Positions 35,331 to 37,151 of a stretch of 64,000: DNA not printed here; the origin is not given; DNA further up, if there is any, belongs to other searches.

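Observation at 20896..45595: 24.6-kb unidirectional array that joins cusCBA-ccdA-copG copper efflux directly to the N-ATPase and a nucleotide-metabolism/cyclase block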

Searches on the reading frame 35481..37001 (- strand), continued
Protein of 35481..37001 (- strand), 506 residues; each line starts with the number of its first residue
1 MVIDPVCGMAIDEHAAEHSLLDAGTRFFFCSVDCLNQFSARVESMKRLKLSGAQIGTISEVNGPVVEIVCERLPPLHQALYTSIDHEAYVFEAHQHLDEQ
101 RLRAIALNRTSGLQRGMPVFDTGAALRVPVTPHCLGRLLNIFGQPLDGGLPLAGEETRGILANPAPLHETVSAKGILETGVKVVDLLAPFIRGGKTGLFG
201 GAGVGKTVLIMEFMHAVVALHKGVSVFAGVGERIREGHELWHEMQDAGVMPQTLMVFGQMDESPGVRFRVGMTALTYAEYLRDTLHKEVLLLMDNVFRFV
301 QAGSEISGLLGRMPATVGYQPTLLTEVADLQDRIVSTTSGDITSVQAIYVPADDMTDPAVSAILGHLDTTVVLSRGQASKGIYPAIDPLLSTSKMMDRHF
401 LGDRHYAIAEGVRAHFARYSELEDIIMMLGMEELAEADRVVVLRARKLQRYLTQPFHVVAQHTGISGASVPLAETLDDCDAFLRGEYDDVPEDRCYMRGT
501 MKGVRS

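Call 42: find_encoding_contigs(protein=P0057, flank=10000, max_places=2)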
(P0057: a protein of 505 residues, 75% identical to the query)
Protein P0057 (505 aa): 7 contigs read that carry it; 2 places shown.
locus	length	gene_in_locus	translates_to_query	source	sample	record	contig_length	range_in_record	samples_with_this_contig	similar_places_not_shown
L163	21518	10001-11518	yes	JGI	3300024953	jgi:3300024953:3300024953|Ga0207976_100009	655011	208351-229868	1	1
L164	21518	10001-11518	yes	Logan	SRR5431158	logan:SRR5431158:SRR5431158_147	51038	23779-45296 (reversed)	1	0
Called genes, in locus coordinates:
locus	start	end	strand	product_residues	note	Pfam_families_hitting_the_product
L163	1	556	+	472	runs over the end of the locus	PF21085:CusS, PF00672:HAMP (weak), PF00512:HisKA, PF02518:HATPase_c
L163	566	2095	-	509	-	-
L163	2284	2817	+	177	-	-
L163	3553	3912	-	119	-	PF13202:EF-hand_5 (faint)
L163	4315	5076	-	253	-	PF13557:Phenol_MetA_deg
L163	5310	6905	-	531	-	PF08238:Sel1 (faint)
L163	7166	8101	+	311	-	PF00188:CAP (weak)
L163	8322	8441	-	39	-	-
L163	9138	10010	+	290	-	PF00231:ATP-synt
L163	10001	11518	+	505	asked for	PF04945:YHS (weak), PF02874:ATP-synt_ab_N (weak), PF00006:ATP-synt_ab, PF22919:ATP-synt_VA_C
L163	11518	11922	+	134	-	PF02823:ATP-synt_DE_N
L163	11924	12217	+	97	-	PF09527:ATPase_gene1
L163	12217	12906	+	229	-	PF00119:ATP-synt_A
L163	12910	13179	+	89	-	PF00137:ATP-synt_C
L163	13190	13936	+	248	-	PF00430:ATP-synt_B, PF00213:OSCP (weak)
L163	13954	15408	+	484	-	PF00006:ATP-synt_ab, PF00306:ATP-synt_ab_C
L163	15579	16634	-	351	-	PF13609:Porin_4, PF00267:Porin_1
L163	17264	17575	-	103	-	-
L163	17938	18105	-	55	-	-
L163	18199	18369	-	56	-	-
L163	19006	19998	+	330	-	PF13609:Porin_4, PF00267:Porin_1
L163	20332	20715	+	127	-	-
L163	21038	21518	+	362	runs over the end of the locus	PF13384:HTH_23 (weak), PF13518:HTH_28 (weak), PF13551:HTH_29, PF13565:HTH_32, PF13358:DDE_3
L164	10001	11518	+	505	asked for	PF04945:YHS (weak), PF02874:ATP-synt_ab_N (weak), PF00006:ATP-synt_ab, PF22919:ATP-synt_VA_C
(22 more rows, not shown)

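Call 43: find_encoding_contigs(protein=P0041, flank=10000, max_places=1)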
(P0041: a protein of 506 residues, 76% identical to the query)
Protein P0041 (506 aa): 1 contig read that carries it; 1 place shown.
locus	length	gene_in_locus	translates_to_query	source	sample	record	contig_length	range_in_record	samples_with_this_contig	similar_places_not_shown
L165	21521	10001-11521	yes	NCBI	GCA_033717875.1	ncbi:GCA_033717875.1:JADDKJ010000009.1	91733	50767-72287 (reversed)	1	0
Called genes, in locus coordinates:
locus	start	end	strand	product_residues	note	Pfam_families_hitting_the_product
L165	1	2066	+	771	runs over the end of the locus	PF00111:Fer2, PF13510:Fer2_4, PF10588:NADH-G_4Fe-4S_3, PF22117:Fer4_Nqo3, PF04879:Molybdop_Fe4S4, PF00384:Molybdopterin, PF01568:Molydop_binding (faint)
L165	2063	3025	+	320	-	PF00146:NADHdh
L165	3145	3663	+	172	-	PF13183:Fer4_8 (faint), PF14697:Fer4_21 (faint), PF12797:Fer4_2 (faint), PF12837:Fer4_6 (faint), PF13237:Fer4_10 (weak), PF12838:Fer4_7, PF13187:Fer4_9 (weak), PF00037:Fer4, +1 more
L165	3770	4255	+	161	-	PF00499:Oxidored_q3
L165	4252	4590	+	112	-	PF00420:Oxidored_q2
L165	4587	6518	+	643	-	PF00662:Proton_antipo_N, PF00361:Proton_antipo_M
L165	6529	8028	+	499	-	PF00361:Proton_antipo_M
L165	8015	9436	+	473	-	PF00361:Proton_antipo_M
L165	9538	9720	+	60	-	PF11809:DUF3330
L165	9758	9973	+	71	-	PF13442:Cytochrome_CBB3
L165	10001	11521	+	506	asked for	PF04945:YHS, PF00006:ATP-synt_ab, PF22919:ATP-synt_VA_C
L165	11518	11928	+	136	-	PF02823:ATP-synt_DE_N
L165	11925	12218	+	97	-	PF09527:ATPase_gene1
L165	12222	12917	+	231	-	PF00119:ATP-synt_A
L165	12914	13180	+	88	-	PF00137:ATP-synt_C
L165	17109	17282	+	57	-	PF04945:YHS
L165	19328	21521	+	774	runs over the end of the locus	PF04945:YHS, PF24273:TRASH_HVO_1752_C (faint), PF04945:YHS, PF00122:E1-E2_ATPase, PF00702:Hydrolase, PF12710:HAD (weak), PF08282:Hydrolase_3 (faint)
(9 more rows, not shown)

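Call 44: find_encoding_contigs(protein=P0028, flank=10000, max_places=1)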
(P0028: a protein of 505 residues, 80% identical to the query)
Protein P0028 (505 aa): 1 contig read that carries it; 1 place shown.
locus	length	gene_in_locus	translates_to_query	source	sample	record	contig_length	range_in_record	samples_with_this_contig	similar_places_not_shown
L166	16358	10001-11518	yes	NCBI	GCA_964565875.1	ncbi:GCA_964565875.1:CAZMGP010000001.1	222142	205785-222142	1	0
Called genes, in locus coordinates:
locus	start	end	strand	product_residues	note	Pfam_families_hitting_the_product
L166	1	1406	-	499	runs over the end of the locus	PF23310:TPR_27 (faint), PF08238:Sel1 (weak)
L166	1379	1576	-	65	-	-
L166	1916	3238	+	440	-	PF13609:Porin_4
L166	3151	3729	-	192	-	-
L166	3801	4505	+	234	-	PF00072:Response_reg, PF00486:Trans_reg_C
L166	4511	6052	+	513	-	PF00512:HisKA, PF13581:HATPase_c_2 (weak), PF02518:HATPase_c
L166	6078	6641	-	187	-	PF13489:Methyltransf_23, PF01209:Ubie_methyltran (faint), PF08241:Methyltransf_11, PF08242:Methyltransf_12, PF13649:Methyltransf_25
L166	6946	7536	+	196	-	PF00460:Flg_bb_rod (weak)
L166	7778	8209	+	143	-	-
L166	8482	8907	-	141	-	-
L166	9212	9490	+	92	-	-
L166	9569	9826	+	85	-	PF11666:DUF2933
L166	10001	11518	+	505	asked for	PF04945:YHS (weak), PF02874:ATP-synt_ab_N (weak), PF00006:ATP-synt_ab, PF22919:ATP-synt_VA_C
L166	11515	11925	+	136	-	PF02823:ATP-synt_DE_N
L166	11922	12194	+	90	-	PF09527:ATPase_gene1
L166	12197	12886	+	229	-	PF00119:ATP-synt_A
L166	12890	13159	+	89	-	PF00137:ATP-synt_C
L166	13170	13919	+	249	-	PF00430:ATP-synt_B (weak), PF00213:OSCP (weak)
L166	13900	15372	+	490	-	PF02874:ATP-synt_ab_N (weak), PF00006:ATP-synt_ab, PF00306:ATP-synt_ab_C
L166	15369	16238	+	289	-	PF00231:ATP-synt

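Call 45: find_encoding_contigs(protein=P0061, flank=10000, max_places=1)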
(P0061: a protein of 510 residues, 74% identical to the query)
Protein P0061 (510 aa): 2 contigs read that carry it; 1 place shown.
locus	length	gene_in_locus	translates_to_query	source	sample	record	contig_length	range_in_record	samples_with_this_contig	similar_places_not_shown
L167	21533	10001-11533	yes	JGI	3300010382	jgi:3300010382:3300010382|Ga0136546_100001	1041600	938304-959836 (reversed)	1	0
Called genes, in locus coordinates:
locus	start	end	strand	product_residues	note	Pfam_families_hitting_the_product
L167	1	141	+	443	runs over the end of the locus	PF25371:DUF7884, PF02353:CMAS, PF05175:MTS (faint), PF13489:Methyltransf_23, PF13847:Methyltransf_31, PF08241:Methyltransf_11, PF08242:Methyltransf_12, PF13649:Methyltransf_25, +1 more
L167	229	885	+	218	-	PF20334:DUF6629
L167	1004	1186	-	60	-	-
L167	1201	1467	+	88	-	PF18926:DUF5676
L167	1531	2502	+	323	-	PF25919:BSH_CusB (faint), PF25917:BSH_RND (weak), PF25954:Beta-barrel_RND_2 (weak)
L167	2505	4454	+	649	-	PF13604:AAA_30 (faint), PF00005:ABC_tran, PF00448:SRP54 (faint), PF13304:AAA_21 (weak), PF13732:DrrA1-3_C (faint), PF00005:ABC_tran, PF13304:AAA_21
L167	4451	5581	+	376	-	PF12679:ABC2_membrane_2, PF12698:ABC2_membrane_3, PF01061:ABC2_membrane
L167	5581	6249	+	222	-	PF06197:DUF998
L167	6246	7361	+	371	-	PF12679:ABC2_membrane_2, PF12698:ABC2_membrane_3, PF01061:ABC2_membrane, PF12730:ABC2_membrane_4 (weak)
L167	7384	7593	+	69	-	PF04945:YHS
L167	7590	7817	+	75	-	PF09851:SHOCT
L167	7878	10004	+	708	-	PF02922:CBM_48, PF00128:Alpha-amylase, PF21331:Isoamylase_C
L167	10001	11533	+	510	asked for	PF04945:YHS, PF02874:ATP-synt_ab_N (weak), PF00006:ATP-synt_ab, PF22919:ATP-synt_VA_C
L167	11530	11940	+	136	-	PF02823:ATP-synt_DE_N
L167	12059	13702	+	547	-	PF14691:Fer4_20, PF00070:Pyr_redox (faint), PF01266:DAO, PF07992:Pyr_redox_2, PF13450:NAD_binding_8, PF13738:Pyr_redox_3 (weak), PF14697:Fer4_21, PF12838:Fer4_7 (weak), +1 more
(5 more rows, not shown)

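Call 46: find_encoding_contigs(protein=P0095, flank=10000, max_places=1)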
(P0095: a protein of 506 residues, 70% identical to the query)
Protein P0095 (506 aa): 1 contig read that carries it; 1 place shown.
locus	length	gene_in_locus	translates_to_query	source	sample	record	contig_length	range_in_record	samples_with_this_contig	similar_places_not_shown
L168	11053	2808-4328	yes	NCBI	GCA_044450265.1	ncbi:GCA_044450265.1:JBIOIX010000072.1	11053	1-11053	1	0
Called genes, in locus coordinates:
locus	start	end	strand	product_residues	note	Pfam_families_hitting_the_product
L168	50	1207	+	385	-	PF02661:Fic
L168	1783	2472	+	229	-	PF00582:Usp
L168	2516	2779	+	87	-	-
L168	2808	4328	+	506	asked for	PF04945:YHS, PF02874:ATP-synt_ab_N (weak), PF00006:ATP-synt_ab, PF22919:ATP-synt_VA_C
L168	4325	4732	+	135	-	PF02823:ATP-synt_DE_N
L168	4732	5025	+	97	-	PF09527:ATPase_gene1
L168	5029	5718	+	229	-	PF00119:ATP-synt_A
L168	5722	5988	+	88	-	PF00137:ATP-synt_C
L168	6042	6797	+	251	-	PF00430:ATP-synt_B, PF00213:OSCP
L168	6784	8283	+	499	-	PF00006:ATP-synt_ab, PF00306:ATP-synt_ab_C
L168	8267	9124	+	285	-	PF00231:ATP-synt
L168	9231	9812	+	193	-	PF01558:POR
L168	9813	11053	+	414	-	PF01855:POR_N, PF02780:Transketolase_C (weak), PF17147:PFOR_II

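Call 61: search_solved_structures(query=window:35481-37001:-, max_evalue=1e-80, show_alignments=0)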
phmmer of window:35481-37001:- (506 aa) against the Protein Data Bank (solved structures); distinct sequences matched with E-value up to 1e-80: 58.
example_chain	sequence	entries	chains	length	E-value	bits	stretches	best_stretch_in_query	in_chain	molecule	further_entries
9nvl_D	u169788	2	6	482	3.5e-151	507.9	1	56-502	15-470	ATPase Hybrid F1 with the ancestral core domains Chain D | ATPase hybrid F1 with the ancestral core domains beta chains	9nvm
2qe7_D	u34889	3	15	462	1.8e-146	492.3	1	56-501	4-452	ATP synthase subunit beta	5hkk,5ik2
6q45_D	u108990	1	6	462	2.6e-143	481.9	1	56-502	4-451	ATP synthase subunit beta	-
8spv_D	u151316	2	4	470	1.5e-142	479.4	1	56-501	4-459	ATP synthase subunit beta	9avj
8spw_D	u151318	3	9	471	1.5e-142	479.4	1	56-501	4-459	ATP synthase subunit beta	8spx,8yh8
6n2y_D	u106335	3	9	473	1.6e-142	479.3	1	56-501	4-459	ATP synthase subunit beta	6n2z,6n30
1sky_E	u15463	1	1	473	1.7e-142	479.3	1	56-502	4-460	F1-ATPASE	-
9avj_D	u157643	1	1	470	1.7e-142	479.3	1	56-501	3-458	ATP synthase subunit beta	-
4xd7_D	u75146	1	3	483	1.8e-142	479.2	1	56-501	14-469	ATP synthase subunit beta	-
7xkh_D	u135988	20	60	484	1.8e-142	479.2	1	56-501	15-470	ATP synthase subunit beta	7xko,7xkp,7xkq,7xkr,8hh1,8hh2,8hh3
9avj_F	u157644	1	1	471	4e-142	478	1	56-501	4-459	ATP synthase subunit beta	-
7l1q_D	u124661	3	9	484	4.6e-142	477.8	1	56-501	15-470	ATP synthase subunit beta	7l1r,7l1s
2w6e_D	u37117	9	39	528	5.5e-142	477.5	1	51-501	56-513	ATP SYNTHASE SUBUNIT BETA, MITOCHONDRIAL | ATP synthase F(1) complex catalytic subunit beta, mitochondrial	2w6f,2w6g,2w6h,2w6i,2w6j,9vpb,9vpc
1nbm_D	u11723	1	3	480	5.7e-142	477.5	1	51-501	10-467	F1-ATPASE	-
1bmf_D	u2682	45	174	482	5.8e-142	477.5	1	51-501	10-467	BOVINE MITOCHONDRIAL F1-ATPASE | ATP SYNTHASE BETA CHAIN | BOVINE MITOCHONDRIAL F1-ATPASE SUBUNIT BETA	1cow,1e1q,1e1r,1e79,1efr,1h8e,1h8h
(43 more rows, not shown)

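Call 72: predict_structure(alignment_id=A1)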
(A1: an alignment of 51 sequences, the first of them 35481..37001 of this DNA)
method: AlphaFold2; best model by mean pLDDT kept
length: 506 residues; sequences in the alignment: 51
mean_pLDDT: 62.2   pTM: 0.59
mean pLDDT of the five models: 62.2, 62.0, 57.6, 55.6, 52.9
residues with pLDDT >= 90: 49; 70-90: 173; 50-70: 104; < 50: 180
segments of 3 or more residues with pLDDT < 50: 167-209, 232-236, 295-324, 340-396, 400-402, 411-413, 415-431, 455-466
pLDDT, mean of each block of 10 residues (from residue 1): 87 89 90 89 83 91 85 90 87 88 83 91 88 87 85 82 57 33 27 28 43 53 70 51 57 73 66 84 77 50 29 31 51 56 39 38 38 29 34 44 50 44 39 61 64 46 43 63 80 71 56
secondary structure, 60 per line:
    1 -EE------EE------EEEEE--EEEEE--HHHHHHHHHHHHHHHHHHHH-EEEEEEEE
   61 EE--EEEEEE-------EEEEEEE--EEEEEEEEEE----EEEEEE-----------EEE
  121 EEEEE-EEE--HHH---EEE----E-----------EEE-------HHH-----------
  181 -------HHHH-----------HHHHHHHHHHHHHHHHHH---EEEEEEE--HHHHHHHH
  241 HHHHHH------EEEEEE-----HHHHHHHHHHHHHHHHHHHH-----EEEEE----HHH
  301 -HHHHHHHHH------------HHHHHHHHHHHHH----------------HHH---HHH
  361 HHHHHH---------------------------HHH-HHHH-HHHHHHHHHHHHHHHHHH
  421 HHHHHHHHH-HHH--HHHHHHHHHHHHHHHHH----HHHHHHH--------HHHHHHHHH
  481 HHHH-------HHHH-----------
elements in order: E18-22 E25-29 H32-51 E53-62 E65-70 E78-84 E87-96 E101-106 E118-125 E127-129 E138-140 E157-159 H188-191 H203-220 E224-230 H233-246 E253-258 H264-283 E289-293 H302-310 H323-335 H358-366 H398-401 H403-429 H436-452 H457-463 H472-484 H492-495

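Call 81: search_dna_similar(query=window:35481-37001:-, collection=plasmids, mode=protein, max_rows=15, max_evalue=1e-100)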
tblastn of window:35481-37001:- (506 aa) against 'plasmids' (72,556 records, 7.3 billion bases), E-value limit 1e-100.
Records with a match: 113; places in all: 114; records where one place covers at least 80% of the query: 112.
Best place of each record, by identity: 60-80% 4; <60% 109.
By first word of the organism name: Cereibacter 10; Azospirillum 6; Legionella 5; Sphingobium 5; Picosynechococcus 5; Escherichia 5; Sinorhizobium 4; Novosphingobium 3; Acaryochloris 3; Rhizobium 3; and 49 more.
By predicted mobility (MOB-suite, as given by PLSDB): non-mobilizable 87; conjugative 13; mobilizable 13.
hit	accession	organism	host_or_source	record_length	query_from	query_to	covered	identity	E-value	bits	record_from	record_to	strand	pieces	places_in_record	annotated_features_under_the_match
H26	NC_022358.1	Sulfuricella denitrificans skB26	-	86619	55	502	89%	71.7%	0e+0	670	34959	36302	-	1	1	atpD: F0F1 ATP synthase subunit beta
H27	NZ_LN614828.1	Legionella fallonii LLAP-10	-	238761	55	502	89%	68.1%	0e+0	654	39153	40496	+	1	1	atpD: F0F1 ATP synthase subunit beta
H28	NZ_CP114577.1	Legionella pneumophila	cell culture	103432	55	505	89%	67.0%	0e+0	645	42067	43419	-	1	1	atpD: F0F1 ATP synthase subunit beta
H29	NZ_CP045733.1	Legionella sp. MW5194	Water,water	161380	52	505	90%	66.3%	0e+0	644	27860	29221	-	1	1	atpD: F0F1 ATP synthase subunit beta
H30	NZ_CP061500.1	Roseicitreum antarcticum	Intertidal sediment,Sandy intertidal ...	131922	7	501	98%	49.7%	4e-134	436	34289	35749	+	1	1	atpD: F0F1 ATP synthase subunit beta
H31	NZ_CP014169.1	Sphingomonas panacis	Panax ginseng,bacterial cell,Panax ...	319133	56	506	89%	54.5%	8e-144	463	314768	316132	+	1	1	atpD: F0F1 ATP synthase subunit beta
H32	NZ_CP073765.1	Methylovirgula sp. HY1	soil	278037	36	506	93%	52.1%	1e-147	474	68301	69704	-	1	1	atpD: F0F1 ATP synthase subunit beta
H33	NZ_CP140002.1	Novosphingobium capsulatum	-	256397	53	506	90%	54.0%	2e-149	479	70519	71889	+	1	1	atpD: F0F1 ATP synthase subunit beta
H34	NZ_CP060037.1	Sphingobium fuliginis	-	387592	53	506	90%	54.0%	2e-149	479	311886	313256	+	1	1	atpD: F0F1 ATP synthase subunit beta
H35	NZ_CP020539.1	Sphingobium herbicidovorans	cell culture,soil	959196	53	506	90%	54.0%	2e-149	479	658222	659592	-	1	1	atpD: F0F1 ATP synthase subunit beta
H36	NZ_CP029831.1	Azospirillum ramasamyi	single cell,Cow dung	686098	51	505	90%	53.8%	5e-142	458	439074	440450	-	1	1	atpD: F0F1 ATP synthase subunit beta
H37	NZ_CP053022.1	Sphingobium yanoikuyae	whole organism,River sediment ...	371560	53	506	90%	53.8%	8e-149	478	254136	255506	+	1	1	atpD: F0F1 ATP synthase subunit beta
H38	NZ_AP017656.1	Sphingobium cloacae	-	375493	53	506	90%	53.8%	1e-148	477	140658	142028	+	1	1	atpD: F0F1 ATP synthase subunit beta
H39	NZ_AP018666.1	Sphingobium amiense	-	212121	53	506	90%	53.8%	2e-148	476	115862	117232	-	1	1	atpD: F0F1 ATP synthase subunit beta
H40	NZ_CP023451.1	Rhizorhabdus dicambivorans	soil sample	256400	53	506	90%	53.8%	2e-148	476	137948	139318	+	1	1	atpD: F0F1 ATP synthase subunit beta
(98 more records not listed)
